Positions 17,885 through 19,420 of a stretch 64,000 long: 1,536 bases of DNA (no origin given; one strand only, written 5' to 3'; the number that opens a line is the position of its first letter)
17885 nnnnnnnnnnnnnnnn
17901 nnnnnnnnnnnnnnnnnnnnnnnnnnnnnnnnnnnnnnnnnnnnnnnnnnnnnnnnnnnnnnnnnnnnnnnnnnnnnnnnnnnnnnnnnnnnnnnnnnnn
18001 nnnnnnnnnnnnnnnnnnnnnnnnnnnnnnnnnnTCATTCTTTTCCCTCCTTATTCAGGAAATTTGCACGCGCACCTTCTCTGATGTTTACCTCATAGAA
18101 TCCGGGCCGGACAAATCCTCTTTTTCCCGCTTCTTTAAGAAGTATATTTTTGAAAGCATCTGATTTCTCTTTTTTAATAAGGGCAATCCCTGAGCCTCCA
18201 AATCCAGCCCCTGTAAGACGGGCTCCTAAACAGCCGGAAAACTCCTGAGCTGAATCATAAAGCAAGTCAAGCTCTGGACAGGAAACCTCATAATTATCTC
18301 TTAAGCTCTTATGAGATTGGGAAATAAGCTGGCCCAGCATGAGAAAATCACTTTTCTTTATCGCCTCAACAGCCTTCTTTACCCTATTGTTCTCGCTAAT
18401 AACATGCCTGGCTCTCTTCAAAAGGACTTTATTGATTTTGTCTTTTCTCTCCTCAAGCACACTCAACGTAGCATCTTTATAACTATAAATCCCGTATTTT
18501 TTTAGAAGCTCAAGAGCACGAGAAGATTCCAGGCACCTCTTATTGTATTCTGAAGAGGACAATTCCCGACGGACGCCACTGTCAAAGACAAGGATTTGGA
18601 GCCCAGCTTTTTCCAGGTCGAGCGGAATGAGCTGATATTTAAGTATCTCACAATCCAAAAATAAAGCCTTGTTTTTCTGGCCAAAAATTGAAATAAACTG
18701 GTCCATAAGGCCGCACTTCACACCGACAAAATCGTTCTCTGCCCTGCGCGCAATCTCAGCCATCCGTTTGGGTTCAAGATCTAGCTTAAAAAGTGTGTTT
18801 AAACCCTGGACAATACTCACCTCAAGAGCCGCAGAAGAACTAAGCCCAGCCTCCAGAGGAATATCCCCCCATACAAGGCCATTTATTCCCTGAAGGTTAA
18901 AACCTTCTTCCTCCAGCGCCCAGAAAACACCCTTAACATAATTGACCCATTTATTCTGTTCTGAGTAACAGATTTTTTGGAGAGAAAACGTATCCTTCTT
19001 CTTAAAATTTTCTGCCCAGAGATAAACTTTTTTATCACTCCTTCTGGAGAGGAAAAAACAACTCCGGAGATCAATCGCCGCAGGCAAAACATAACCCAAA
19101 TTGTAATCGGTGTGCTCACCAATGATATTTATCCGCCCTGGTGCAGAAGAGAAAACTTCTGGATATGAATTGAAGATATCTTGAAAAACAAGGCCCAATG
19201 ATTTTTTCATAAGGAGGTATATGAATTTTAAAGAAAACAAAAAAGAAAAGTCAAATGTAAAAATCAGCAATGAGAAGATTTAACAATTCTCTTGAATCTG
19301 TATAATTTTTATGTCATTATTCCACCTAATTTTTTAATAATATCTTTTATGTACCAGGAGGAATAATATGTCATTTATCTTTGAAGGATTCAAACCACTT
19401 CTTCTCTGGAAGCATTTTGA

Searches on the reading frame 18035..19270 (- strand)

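Call 57: search_protein_families(library=pfam, proteins=[window:18035-19270:-], max_evalue=0.00001)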
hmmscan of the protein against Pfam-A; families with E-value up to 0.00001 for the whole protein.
window:18035-19270:- (411 aa): 3 families
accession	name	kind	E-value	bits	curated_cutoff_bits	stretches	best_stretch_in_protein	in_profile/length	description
PF00288.32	GHMP_kinases_N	-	2e-21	76.4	22.3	1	110-198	1-87/87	GHMP kinases N terminal domain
PF10509.15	GalKase_gal_bdg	-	1e-18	67.1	23.1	1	29-74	3-47/49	Galactokinase galactose-binding signature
PF08544.19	GHMP_kinases_C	-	5.8e-14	52.7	21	1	300-381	1-82/85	GHMP kinases C terminal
